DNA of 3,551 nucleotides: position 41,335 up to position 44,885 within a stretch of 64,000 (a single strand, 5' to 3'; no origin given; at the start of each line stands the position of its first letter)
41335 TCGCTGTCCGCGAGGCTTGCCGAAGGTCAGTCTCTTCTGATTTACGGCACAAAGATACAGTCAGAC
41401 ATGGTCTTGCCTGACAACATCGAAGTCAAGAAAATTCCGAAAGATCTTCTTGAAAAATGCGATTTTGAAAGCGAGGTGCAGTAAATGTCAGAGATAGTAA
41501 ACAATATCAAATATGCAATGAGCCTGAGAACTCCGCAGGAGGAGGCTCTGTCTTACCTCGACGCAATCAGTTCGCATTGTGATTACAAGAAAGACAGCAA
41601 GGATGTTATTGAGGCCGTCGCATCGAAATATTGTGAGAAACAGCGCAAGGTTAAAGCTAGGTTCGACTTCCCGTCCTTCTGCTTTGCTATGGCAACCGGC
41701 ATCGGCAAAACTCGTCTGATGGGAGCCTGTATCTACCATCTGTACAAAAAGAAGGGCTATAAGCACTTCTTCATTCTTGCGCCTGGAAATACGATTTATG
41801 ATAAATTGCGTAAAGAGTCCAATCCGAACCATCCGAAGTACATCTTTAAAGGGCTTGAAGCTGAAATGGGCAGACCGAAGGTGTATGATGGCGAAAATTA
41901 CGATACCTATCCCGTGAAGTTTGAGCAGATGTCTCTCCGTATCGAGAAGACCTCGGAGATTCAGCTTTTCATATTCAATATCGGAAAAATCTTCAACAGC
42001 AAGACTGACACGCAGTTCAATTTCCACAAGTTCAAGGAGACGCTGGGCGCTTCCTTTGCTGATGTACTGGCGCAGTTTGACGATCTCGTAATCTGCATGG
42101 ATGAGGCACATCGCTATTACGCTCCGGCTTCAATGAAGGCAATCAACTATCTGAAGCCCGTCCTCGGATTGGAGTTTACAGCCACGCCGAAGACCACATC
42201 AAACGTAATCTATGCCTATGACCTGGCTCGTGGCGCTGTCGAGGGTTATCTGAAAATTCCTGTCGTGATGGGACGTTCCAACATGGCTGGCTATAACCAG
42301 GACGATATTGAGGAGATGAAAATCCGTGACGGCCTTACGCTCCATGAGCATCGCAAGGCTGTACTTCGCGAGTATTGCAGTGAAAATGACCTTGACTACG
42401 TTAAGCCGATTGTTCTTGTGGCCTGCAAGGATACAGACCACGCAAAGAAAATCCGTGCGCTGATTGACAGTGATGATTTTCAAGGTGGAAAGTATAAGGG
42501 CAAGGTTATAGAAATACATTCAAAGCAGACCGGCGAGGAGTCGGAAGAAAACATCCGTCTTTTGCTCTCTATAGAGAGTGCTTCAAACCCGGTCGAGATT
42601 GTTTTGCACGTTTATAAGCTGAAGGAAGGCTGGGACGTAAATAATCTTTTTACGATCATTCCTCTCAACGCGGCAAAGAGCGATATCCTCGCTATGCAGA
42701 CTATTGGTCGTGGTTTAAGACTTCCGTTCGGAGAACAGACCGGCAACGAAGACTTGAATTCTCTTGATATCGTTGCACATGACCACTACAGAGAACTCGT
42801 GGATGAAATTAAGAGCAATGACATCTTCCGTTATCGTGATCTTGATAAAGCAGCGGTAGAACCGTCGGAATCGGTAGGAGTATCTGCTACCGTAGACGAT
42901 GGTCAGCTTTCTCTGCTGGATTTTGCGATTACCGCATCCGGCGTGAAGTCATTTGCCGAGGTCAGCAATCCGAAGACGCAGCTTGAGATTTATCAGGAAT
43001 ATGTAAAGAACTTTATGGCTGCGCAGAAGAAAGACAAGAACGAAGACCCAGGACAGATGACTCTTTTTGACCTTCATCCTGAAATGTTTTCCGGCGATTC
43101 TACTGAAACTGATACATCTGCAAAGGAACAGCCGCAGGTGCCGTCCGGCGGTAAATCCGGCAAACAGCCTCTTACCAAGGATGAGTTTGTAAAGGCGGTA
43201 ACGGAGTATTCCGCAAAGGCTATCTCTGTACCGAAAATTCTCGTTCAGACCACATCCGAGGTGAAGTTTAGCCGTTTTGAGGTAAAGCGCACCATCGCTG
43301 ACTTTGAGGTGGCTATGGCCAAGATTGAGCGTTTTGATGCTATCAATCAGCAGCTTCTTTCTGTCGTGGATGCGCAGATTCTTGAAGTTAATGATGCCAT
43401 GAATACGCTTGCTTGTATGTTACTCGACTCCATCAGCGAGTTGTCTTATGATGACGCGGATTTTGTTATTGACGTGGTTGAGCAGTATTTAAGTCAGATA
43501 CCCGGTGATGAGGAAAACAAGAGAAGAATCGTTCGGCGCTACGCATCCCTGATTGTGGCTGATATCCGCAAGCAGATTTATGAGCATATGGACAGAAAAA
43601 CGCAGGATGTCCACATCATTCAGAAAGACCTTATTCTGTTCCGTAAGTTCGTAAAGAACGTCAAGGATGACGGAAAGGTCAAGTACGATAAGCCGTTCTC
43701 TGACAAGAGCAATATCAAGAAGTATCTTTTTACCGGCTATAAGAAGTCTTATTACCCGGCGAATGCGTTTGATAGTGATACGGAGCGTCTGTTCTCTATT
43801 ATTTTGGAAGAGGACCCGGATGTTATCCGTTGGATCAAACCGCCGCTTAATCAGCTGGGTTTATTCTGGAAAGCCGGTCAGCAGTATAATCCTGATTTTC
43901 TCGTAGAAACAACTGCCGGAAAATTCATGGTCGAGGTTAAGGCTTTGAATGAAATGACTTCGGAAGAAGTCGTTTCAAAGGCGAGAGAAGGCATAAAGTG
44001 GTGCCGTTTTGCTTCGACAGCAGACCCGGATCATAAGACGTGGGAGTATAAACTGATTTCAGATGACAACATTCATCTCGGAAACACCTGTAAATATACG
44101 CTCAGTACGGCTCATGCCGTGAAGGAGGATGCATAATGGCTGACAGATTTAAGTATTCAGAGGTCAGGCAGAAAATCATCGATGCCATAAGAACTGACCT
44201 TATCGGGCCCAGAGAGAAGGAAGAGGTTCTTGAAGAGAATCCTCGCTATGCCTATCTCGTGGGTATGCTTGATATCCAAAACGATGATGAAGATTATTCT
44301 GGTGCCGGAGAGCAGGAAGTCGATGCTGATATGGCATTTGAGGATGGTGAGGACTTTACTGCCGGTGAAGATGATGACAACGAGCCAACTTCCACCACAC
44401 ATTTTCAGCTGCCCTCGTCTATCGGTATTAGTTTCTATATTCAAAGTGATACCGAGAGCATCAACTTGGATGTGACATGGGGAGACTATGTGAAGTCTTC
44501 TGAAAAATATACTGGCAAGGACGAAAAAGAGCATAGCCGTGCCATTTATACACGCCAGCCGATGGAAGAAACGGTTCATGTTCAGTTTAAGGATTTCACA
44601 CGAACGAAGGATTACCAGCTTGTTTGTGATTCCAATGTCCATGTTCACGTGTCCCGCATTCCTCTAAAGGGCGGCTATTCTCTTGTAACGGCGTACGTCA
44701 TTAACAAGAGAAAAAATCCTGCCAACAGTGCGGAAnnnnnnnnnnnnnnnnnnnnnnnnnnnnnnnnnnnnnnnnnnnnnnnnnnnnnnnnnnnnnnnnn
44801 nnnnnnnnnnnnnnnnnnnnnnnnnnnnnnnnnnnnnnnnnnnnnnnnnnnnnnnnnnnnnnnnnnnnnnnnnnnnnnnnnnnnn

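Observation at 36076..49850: Hybrid DISARM operon with m5C MTase, SNF2 helicase and a complete type III mod-res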

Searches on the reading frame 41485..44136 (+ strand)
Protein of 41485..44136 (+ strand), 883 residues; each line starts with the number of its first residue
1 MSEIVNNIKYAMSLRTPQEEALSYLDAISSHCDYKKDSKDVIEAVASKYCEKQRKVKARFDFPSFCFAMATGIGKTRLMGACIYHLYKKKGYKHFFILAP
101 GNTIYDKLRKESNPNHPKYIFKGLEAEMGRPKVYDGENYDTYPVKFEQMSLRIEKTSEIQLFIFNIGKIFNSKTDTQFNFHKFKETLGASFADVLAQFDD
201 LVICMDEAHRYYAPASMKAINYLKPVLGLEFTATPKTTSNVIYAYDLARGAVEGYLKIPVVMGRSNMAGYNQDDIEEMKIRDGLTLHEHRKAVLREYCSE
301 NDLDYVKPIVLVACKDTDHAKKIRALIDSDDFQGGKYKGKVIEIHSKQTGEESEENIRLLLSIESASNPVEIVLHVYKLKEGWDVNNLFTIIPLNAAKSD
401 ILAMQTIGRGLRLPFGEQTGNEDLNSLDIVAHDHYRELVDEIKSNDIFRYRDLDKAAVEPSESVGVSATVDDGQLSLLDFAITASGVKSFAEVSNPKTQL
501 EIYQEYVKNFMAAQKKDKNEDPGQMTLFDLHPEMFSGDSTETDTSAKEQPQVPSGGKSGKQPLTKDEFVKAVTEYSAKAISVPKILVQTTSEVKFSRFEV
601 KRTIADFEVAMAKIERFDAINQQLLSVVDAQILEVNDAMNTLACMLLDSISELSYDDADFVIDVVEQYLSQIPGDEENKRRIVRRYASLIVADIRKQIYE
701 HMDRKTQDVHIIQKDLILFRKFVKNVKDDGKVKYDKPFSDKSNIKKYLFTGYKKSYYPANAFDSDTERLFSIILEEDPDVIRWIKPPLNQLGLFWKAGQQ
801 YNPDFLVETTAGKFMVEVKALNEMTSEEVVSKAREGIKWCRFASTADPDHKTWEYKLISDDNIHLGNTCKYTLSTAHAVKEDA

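Call 3: search_protein_families(library=pfam, proteins=[window:41485-44136:+])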
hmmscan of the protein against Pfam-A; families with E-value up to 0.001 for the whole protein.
window:41485-44136:+ (883 aa): 1 family
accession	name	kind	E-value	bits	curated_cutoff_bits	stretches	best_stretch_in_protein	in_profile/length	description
PF04851.21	ResIII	-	9.8e-23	81.3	22.5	1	33-236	20-163/164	Type III restriction enzyme, res subunit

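Call 4: search_protein_families(library=padloc, proteins=[window:41485-44136:+])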
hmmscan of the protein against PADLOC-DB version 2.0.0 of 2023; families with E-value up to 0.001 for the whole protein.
window:41485-44136:+ (883 aa): 8 families
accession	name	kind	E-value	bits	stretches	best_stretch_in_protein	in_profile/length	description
PDLC03648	REase_III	-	1.5e-119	398.5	2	84-446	3-387/871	Type III restriction enzyme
PDLC03647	REase_III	-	1.2e-23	81.3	2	365-444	502-584/989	Type III restriction enzyme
PDLC03650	REase_III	-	6.7e-15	52.6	1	189-424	215-432/898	Type III restriction enzyme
PDLC03651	REase_III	-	8.4e-13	45.2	2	59-312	65-310/873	Type III restriction enzyme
PDLC03649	REase_III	-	5.5e-11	39.1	1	359-419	487-544/973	Type III restriction enzyme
PDLC03653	REase_III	-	2.4e-07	27.3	1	192-432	253-488/883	Type III restriction enzyme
PDLC03658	mREase_IV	-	2e-06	23.8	1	191-455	324-583/953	Type IV methyl-directed restriction enzyme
PDLC02706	PbeA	-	1.4e-05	21.9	1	67-113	290-336/722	PbeA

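Call 15: search_protein_families(library=ncbifam, proteins=[window:41485-44136:+])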
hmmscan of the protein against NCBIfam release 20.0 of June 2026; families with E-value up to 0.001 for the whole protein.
window:41485-44136:+ (883 aa): 4 families
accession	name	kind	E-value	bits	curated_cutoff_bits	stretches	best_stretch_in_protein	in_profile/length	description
NF046055.1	restr_BPTD_3080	equivalog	7.2e-22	77.2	800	3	662-860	770-958/970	BPTD_3080 family restriction endonuclease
NF012027.0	PRK15483.1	equivalog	1.3e-13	49.8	564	1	361-446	490-584/986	type III restriction-modification system endonuclease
NF046051.1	restrict_EcoAI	equivalog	6.4e-12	44.7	550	1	67-414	182-515/768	EcoAI/FtnUII family type I restriction enzme subunit R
NF008521.0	PRK11448.1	equivalog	8.2e-06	24.1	729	0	66-95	437-466/1123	type I restriction-modification system endonuclease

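Call 16: search_solved_structures(query=window:41485-44136:+, max_evalue=0.01, show_alignments=1)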
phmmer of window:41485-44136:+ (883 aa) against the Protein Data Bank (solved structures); distinct sequences matched with E-value up to 0.01: 1.
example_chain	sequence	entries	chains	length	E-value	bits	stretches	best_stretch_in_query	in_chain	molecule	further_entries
4zcf_C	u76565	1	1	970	2.5e-07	32.6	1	358-420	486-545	Restriction endonuclease EcoP15I, restriction subunit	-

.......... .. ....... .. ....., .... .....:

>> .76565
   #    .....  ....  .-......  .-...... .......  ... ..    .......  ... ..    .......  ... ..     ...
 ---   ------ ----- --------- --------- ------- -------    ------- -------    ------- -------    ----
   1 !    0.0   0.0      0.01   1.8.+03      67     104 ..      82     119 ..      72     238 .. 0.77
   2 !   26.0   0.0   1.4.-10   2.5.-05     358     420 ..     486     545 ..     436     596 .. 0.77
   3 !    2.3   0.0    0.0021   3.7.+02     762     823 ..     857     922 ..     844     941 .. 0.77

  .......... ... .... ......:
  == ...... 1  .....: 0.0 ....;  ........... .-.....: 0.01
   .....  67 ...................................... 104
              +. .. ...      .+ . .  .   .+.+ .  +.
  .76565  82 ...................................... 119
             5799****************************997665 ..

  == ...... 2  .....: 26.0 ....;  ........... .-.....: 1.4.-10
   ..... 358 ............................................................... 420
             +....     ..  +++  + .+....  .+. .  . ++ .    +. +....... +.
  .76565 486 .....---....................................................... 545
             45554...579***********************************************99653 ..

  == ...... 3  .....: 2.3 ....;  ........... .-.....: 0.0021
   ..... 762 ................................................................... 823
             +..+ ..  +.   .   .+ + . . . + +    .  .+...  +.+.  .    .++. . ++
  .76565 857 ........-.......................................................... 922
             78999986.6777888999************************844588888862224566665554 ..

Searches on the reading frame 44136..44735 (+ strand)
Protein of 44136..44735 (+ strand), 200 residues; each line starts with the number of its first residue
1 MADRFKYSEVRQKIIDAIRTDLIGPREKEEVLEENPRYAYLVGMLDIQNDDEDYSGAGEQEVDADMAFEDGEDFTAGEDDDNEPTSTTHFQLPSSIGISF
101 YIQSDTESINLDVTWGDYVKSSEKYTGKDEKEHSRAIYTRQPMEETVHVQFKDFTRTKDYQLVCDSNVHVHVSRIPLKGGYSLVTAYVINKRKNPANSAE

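Call 64: search_solved_structures(query=window:44136-44735:+, max_evalue=1, show_alignments=1)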
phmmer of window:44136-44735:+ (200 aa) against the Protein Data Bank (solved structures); distinct sequences matched with E-value up to 1: 1.
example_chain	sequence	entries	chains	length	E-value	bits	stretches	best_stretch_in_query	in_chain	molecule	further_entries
7s9v_A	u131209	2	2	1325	0.019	18.1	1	31-121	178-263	DrmA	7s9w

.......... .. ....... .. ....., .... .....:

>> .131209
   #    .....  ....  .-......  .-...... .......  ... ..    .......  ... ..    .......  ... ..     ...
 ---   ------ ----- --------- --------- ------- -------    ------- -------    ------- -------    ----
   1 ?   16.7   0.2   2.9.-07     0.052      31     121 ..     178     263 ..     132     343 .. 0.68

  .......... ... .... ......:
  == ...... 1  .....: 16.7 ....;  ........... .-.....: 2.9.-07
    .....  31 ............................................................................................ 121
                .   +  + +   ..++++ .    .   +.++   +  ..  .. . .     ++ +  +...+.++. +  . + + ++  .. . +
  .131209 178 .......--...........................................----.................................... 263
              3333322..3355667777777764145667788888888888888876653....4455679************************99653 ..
